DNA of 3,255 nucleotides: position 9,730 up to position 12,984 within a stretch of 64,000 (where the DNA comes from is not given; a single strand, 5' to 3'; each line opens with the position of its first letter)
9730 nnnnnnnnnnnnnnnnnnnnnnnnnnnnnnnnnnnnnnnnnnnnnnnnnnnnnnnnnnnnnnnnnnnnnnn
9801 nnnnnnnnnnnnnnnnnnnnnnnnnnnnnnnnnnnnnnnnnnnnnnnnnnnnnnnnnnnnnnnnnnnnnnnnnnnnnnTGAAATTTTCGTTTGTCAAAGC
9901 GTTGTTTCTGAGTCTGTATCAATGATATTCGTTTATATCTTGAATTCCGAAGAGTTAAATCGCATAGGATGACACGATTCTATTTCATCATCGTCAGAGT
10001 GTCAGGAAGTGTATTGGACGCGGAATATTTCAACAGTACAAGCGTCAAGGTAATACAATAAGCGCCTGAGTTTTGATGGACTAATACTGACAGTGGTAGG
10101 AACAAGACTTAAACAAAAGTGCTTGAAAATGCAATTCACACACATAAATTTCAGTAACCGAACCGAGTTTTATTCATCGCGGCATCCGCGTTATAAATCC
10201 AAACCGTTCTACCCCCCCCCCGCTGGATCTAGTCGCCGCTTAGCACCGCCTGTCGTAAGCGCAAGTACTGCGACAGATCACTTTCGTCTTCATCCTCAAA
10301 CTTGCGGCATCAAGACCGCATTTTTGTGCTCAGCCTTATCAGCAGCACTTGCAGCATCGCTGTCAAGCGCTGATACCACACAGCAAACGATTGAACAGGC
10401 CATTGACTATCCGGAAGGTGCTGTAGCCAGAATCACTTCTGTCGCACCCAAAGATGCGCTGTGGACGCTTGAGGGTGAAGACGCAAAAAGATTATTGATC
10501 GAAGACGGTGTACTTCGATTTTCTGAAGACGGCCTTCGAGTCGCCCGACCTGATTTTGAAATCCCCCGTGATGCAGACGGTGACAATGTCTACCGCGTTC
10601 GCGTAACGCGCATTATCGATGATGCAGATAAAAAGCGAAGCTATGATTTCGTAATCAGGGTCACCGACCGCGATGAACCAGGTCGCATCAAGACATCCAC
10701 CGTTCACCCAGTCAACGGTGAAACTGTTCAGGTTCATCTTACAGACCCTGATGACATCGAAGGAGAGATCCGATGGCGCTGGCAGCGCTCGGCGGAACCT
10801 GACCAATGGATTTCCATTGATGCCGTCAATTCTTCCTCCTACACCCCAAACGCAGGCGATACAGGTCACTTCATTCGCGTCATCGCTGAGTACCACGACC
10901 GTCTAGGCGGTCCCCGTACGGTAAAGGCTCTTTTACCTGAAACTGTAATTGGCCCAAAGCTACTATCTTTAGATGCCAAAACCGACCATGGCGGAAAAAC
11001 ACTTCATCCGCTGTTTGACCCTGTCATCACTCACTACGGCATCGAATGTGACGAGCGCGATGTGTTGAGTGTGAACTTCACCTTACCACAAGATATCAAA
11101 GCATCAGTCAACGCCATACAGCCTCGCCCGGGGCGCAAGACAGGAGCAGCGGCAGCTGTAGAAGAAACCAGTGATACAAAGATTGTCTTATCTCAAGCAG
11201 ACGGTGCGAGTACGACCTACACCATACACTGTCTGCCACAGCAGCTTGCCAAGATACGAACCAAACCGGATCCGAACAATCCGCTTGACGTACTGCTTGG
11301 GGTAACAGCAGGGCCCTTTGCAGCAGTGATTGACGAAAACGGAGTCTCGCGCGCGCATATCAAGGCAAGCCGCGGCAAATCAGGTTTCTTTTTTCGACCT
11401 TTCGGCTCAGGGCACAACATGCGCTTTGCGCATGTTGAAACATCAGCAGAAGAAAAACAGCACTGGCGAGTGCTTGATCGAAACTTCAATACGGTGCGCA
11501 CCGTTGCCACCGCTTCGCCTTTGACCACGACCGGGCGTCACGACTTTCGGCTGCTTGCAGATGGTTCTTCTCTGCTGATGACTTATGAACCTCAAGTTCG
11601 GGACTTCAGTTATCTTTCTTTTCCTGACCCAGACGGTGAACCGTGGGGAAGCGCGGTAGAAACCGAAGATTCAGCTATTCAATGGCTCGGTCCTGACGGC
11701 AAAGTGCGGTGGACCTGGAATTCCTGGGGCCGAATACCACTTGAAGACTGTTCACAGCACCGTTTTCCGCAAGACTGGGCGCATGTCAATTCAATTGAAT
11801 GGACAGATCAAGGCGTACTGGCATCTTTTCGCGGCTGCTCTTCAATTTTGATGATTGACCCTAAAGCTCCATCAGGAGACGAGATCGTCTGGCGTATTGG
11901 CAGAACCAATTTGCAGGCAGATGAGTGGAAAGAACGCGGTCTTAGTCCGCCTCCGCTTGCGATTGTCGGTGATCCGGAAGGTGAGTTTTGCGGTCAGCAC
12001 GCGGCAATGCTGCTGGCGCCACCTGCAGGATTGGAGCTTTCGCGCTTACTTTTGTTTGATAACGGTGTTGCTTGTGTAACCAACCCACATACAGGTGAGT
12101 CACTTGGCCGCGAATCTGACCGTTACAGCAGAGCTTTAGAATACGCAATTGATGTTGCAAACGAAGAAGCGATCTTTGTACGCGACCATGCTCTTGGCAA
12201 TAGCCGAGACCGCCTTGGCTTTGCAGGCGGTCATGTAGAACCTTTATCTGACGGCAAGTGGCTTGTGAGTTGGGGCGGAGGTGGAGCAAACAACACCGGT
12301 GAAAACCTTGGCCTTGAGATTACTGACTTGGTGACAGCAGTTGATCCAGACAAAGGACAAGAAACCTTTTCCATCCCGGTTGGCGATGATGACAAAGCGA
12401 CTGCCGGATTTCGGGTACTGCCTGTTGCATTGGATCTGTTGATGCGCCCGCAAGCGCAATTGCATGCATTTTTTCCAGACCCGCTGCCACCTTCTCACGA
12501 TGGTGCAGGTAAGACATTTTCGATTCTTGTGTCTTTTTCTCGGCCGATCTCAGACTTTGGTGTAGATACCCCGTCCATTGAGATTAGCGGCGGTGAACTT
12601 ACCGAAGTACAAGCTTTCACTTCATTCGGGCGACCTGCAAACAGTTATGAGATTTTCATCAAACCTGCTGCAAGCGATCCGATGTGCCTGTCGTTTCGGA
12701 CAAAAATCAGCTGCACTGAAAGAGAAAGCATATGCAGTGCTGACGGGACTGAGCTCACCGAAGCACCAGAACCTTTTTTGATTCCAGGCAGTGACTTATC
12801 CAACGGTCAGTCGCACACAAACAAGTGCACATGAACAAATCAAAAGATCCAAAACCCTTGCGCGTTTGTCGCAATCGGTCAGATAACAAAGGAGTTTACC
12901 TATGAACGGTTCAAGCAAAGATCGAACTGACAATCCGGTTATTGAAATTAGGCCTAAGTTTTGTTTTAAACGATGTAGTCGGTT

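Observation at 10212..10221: C10 homopolymer in the 5' coding region of the secreted ASST-like protein: candidate phase-variation switch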

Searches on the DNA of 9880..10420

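Call 17: search_rna_families(source=window, start=9880, end=10420, threshold=evalue, max_evalue=5)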
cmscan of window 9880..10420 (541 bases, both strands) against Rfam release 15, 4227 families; matches with E-value up to 5: 2.
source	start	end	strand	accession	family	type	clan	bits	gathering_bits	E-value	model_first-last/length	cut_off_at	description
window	10197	10337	-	RF02204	WT1-AS_2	Gene; lncRNA;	-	16.9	45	0.59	1-137/137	no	WT1 antisense RNA conserved region 2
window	10129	10185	-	RF00325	SNORD53_SNORD92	Gene; snRNA; snoRNA; CD-box;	CL00063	15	46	4.6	1-78/78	no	Small nucleolar RNA SNORD53/SNORD92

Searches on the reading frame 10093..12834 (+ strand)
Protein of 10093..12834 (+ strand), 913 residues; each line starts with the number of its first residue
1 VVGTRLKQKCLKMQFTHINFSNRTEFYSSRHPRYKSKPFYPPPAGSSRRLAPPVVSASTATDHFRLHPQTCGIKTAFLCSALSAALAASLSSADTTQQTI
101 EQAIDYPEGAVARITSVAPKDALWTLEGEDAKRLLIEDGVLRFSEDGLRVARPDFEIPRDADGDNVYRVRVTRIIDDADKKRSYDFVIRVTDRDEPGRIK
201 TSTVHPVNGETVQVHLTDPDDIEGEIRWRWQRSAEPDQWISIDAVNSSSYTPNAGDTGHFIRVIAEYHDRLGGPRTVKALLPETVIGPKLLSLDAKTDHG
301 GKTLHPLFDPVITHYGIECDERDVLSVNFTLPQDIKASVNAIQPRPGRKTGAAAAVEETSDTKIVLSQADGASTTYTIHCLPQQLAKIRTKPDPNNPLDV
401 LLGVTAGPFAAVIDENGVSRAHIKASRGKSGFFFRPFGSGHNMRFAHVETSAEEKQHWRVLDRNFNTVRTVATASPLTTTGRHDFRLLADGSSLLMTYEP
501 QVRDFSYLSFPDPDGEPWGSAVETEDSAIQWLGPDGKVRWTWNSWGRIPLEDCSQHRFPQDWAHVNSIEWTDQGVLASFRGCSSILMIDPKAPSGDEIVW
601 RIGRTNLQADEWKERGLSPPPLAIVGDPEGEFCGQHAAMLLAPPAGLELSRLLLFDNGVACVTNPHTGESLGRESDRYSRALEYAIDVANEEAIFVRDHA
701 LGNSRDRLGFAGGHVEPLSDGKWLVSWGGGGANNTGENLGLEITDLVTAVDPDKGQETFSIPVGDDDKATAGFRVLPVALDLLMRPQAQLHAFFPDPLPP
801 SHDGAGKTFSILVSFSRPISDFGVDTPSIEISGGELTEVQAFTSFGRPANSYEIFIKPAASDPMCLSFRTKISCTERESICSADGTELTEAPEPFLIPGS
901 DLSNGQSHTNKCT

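Call 5: search_protein_families(library=pfam, proteins=[window:10093-12834:+])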
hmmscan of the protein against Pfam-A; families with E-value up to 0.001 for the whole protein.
window:10093-12834:+ (913 aa): 2 families
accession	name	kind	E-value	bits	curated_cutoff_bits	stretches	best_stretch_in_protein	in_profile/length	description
PF05935.17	Arylsulfotrans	-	8.9e-17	61.6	24.2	1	549-773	161-373/374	Arylsulfotransferase (ASST)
PF14269.12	Arylsulfotran_2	-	1.8e-05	24.8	27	1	550-728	131-280/301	Arylsulfotransferase (ASST)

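Call 7: find_homologous_proteins(query=window:10093-12834:+)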
Query window:10093-12834:+ (913 aa): 51 proteins with E <= 0.001 among 8000 candidates.
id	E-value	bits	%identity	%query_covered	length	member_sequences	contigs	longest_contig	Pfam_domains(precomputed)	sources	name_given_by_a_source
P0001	0.0e+0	1816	93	92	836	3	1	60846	PF14269.13,PF05935.18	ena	-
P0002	0.0e+0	1276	63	97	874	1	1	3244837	PF05935.18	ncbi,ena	-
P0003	0.0e+0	1049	59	88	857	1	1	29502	PF05935.18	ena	-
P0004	0.0e+0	1024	57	88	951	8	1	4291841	-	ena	-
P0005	1.6e-266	905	53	87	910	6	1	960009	PF05935.18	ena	-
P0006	8.2e-266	903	52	88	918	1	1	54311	PF05935.18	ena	-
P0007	6.5e-265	900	53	87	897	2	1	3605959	PF05935.18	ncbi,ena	-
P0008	7.2e-265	900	54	87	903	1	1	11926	PF05935.18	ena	-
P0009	1.8e-263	895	52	87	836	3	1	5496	PF05935.18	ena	-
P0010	2.5e-263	895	53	87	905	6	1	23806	PF05935.18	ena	-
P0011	4.9e-262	891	53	87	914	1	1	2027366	PF12733.14,PF05935.18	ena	-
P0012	9.0e-259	880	53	87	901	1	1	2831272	PF05935.18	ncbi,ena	-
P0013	1.3e-258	879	52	87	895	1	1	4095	PF12733.14,PF05935.18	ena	-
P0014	1.4e-258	879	52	87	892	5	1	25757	PF05935.18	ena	-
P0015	1.8e-258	879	50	93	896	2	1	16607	PF14269.13,PF05935.18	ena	-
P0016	7.6e-258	877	52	87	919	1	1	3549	PF12733.14,PF05935.18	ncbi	-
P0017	6.5e-256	870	53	85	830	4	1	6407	PF05935.18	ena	-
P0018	1.6e-255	869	52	87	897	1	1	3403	PF05935.18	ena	-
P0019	2.8e-255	868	52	87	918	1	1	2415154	PF05935.18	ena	-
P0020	5.1e-255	867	50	88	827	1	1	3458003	PF14269.13,PF05935.18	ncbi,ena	-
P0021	6.5e-255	867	52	87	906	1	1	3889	PF05935.18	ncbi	-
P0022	6.7e-255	867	52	87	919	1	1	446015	PF05935.18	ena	-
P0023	2.2e-254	865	52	87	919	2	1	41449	PF05935.18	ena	-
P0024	4.7e-254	864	51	87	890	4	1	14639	PF05935.18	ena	-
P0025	5.3e-252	857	51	89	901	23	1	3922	PF05935.18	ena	-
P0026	2.8e-251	855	50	87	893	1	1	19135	PF05935.18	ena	-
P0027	2.4e-250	852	51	87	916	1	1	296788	PF05935.18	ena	-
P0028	4.5e-246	838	54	78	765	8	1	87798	PF05935.18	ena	-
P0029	2.1e-228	779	57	67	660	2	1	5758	PF05935.18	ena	-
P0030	3.1e-210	719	56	66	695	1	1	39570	PF05935.18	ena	-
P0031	3.1e-204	699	53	65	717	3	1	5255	PF12733.14,PF14269.13,PF05935.18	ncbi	-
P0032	1.9e-202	693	46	86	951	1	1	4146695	PF05935.18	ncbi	-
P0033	1.7e-199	684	45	87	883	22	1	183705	PF14269.13,PF05935.18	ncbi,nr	ncbi:MAG: hypothetical protein F4155_01215 [Acidimicrobiales bacterium]|nr:hypothetical protein [Aci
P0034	1.7e-198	680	42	92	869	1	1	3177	PF14269.13,PF05935.18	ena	-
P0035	3.4e-196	673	44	84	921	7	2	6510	PF14269.13,PF05935.18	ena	-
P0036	2.8e-148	514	36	86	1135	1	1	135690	PF00028.24,PF14269.13,PF05935.18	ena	-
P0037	1.3e-133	466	36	87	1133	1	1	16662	PF03160.21,PF00028.24,PF14269.13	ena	-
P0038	3.2e-133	464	36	88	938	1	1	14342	PF00028.24,PF14269.13,PF05935.18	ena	-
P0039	8.6e-124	433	36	85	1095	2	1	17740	PF00028.24,PF05935.18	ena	-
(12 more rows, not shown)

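Call 9: find_encoding_contigs(protein=P0001, flank=6000, max_places=6)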
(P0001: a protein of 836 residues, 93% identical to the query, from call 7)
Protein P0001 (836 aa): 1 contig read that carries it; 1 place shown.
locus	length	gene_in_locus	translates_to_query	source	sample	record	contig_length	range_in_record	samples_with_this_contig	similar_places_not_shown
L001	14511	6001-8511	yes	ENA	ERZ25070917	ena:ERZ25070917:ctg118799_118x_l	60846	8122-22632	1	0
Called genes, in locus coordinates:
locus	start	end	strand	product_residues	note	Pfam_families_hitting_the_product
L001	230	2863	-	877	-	PF08335:GlnD_UR_UTase, PF27444:GlnD_3rd, PF01966:HD (weak), PF27446:GlnD_5th, PF24931:ACT_ACR9_3rd (weak), PF01842:ACT (weak), PF26956:ACT_ACR_D1 (weak)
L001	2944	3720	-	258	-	PF00557:Peptidase_M24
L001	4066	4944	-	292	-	PF02782:FGGY_C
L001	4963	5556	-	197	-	PF00370:FGGY_N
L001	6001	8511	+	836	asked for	PF05935:Arylsulfotrans, PF14269:Arylsulfotran_2 (faint)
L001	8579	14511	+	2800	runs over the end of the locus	PF05345:He_PIG, PF03160:Calx-beta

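Call 10: find_encoding_contigs(protein=P0002, flank=6000, max_places=6)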
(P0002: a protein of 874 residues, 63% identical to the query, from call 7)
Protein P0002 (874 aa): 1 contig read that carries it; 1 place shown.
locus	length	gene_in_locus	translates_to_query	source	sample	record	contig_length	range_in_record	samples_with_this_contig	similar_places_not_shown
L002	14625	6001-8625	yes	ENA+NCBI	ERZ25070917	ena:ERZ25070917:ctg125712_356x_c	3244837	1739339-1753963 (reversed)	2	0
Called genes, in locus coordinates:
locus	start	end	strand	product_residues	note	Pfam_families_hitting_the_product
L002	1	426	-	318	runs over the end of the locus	PF00318:Ribosomal_S2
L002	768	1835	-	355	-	PF13749:HATPase_c_4, PF21247:Fic-like_C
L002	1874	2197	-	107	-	PF04326:SLFN_AlbA_2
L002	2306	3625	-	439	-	PF03448:MgtE_N, PF00571:CBS (faint), PF01769:MgtE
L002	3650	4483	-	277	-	PF03448:MgtE_N, PF00571:CBS (faint)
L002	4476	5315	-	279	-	PF05552:MS_channel_1st_1 (weak), PF00924:MS_channel_2nd (weak)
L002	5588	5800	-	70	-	-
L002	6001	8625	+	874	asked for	PF05935:Arylsulfotrans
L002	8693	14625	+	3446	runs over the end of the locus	PF03160:Calx-beta, PF19078:Big_12, PF00041:fn3, PF19078:Big_12, PF00041:fn3, PF19078:Big_12, PF00041:fn3, PF03160:Calx-beta, +2 more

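Call 23: list_cluster_members(proteins=[P0001, P0002])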
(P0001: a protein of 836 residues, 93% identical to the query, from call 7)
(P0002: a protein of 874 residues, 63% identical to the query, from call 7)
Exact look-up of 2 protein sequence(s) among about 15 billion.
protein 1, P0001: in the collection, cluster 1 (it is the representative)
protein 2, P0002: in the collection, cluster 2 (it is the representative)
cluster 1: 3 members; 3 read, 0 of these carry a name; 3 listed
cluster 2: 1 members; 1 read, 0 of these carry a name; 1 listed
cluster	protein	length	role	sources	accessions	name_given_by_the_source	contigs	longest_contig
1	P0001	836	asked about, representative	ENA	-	-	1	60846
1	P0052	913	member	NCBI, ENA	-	-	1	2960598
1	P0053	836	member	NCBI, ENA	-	-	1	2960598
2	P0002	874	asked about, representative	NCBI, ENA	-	-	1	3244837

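Call 25: find_encoding_contigs(protein=P0053, flank=6000, max_places=6)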
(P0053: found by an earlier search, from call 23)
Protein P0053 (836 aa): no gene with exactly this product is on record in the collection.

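Call 26: find_encoding_contigs(protein=P0052, flank=3000, max_places=6)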
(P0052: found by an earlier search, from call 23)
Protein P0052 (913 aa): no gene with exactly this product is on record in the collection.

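Call 43: search_protein_families(library=ncbifam, proteins=[window:10129-12834:+], max_evalue=0.01)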
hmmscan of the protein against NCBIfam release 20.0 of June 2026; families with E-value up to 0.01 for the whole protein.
window:10129-12834:+ (901 aa): 0 families

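Call 46: find_encoding_contigs(protein=P0024, flank=3000, max_places=4)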
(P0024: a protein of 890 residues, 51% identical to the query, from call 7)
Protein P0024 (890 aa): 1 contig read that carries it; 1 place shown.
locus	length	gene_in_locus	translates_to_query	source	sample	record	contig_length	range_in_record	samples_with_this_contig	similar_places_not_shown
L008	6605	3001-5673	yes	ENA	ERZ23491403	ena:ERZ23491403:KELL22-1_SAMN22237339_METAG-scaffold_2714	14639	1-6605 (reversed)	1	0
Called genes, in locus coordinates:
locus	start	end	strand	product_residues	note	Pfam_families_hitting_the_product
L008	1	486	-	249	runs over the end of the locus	PF08032:SpoU_sub_bind, PF00588:SpoU_methylase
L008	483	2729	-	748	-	PF08206:OB_RNB, PF17876:CSD2, PF00773:RNB, PF00575:S1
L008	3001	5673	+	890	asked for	PF05935:Arylsulfotrans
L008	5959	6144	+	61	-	-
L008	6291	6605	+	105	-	?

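Call 47: find_encoding_contigs(protein=P0015, flank=3000, max_places=4)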
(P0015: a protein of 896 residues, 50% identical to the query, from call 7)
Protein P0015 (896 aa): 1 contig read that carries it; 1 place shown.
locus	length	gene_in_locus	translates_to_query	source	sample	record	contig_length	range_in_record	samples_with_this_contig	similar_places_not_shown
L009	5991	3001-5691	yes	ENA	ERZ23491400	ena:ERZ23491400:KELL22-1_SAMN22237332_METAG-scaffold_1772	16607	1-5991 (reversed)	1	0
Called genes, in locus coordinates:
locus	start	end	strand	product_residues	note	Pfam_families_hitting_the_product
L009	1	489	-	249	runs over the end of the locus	PF08032:SpoU_sub_bind, PF00588:SpoU_methylase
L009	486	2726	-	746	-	PF08206:OB_RNB, PF17876:CSD2, PF00773:RNB, PF00575:S1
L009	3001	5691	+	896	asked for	PF14269:Arylsulfotran_2 (faint), PF05935:Arylsulfotrans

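Call 48: find_encoding_contigs(protein=P0004, flank=3000, max_places=4)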
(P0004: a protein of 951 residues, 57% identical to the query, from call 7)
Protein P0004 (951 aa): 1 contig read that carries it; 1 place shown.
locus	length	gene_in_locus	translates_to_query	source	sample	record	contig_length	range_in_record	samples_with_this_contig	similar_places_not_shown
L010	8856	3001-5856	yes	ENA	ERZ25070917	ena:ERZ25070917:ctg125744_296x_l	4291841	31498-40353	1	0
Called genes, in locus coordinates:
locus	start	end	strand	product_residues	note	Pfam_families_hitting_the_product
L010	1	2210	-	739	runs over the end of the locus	-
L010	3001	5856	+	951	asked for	-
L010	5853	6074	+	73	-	-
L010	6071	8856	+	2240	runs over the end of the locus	PF03160:Calx-beta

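Call 51: find_encoding_contigs(protein=P0020, flank=3000, max_places=3)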
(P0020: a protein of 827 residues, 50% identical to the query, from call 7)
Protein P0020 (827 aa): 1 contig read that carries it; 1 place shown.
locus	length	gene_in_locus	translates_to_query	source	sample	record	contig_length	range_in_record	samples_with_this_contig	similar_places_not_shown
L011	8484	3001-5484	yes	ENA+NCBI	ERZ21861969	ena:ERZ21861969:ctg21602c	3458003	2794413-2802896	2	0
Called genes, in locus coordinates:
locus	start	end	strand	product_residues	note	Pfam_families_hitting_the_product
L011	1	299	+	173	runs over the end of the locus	PF02737:3HCDH_N (faint), PF03446:NAD_binding_2, PF03807:F420_oxidored, PF07991:KARI_N (weak), PF02153:PDH_N (weak)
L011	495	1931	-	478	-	-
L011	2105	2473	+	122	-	PF14833:NAD_binding_11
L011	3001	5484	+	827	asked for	PF14269:Arylsulfotran_2 (faint), PF05935:Arylsulfotrans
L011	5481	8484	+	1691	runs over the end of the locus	PF03160:Calx-beta (faint)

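Call 52: find_encoding_contigs(protein=P0009, flank=3000, max_places=3)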
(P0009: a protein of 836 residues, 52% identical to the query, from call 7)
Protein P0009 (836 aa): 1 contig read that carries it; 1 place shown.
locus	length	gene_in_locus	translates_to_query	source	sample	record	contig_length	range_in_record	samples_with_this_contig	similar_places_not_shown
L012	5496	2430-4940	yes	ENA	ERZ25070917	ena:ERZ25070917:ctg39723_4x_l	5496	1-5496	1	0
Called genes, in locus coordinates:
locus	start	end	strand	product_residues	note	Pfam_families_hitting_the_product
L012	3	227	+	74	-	?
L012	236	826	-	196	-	-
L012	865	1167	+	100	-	-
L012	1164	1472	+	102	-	PF21983:NikA-like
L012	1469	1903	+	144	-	-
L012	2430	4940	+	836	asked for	PF05935:Arylsulfotrans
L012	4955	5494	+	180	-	?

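Call 53: find_encoding_contigs(protein=P0005, flank=3000, max_places=3)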
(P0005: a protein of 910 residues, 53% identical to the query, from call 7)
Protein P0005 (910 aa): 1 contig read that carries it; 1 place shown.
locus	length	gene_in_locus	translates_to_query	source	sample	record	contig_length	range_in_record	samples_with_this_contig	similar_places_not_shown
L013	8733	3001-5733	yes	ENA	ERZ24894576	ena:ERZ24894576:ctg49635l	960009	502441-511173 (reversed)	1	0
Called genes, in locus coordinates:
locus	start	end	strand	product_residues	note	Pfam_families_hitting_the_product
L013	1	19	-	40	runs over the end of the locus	-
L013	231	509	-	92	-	-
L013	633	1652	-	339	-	-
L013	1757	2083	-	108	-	-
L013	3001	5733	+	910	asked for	PF05935:Arylsulfotrans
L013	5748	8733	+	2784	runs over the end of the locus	PF05345:He_PIG, PF03160:Calx-beta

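Call 58: find_encoding_contigs(protein=P0007, flank=3000, max_places=3)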
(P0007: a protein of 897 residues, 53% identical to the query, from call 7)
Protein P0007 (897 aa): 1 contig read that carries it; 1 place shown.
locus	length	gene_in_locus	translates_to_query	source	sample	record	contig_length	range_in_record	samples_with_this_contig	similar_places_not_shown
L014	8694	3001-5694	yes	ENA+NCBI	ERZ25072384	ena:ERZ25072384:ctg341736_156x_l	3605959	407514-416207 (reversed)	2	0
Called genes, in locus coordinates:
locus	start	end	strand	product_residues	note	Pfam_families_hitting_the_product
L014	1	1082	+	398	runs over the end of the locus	PF13356:Arm-DNA-bind_3, PF00589:Phage_integrase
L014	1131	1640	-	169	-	-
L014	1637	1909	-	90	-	-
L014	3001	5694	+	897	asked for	PF05935:Arylsulfotrans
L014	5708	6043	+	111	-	-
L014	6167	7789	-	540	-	PF13007:LZ_Tnp_IS66, PF13005:zf-IS66, PF03050:DDE_Tnp_IS66, PF13817:DDE_Tnp_IS66_C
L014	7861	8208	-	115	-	PF05717:TnpB_IS66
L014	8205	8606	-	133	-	PF01527:HTH_Tnp_1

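Call 59: find_encoding_contigs(protein=P0026, flank=3000, max_places=3)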
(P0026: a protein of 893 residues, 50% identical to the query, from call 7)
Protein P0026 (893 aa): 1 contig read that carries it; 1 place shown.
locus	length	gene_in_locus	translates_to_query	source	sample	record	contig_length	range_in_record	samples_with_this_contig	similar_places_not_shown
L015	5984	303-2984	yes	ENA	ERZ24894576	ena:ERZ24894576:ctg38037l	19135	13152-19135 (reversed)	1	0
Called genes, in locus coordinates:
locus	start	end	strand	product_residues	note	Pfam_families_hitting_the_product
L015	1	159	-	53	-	?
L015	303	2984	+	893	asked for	PF05935:Arylsulfotrans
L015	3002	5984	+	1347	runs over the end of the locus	PF05345:He_PIG, PF19078:Big_12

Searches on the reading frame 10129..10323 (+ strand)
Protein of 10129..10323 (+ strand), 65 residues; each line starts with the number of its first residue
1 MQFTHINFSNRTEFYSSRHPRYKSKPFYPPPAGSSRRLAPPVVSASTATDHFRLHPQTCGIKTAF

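Call 40: search_protein_representatives(protein=window:10129-10323:+)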
Query: 65 residues. Proteins with E-value up to 0.001 (for the whole library): 2; up to 1e-10: 0; up to 1e-30: 0. The best 2 are listed.
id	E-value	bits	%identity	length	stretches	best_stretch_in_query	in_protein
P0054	8.3e-08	48.6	30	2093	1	30-59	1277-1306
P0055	3.8e-06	43.3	52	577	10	46-61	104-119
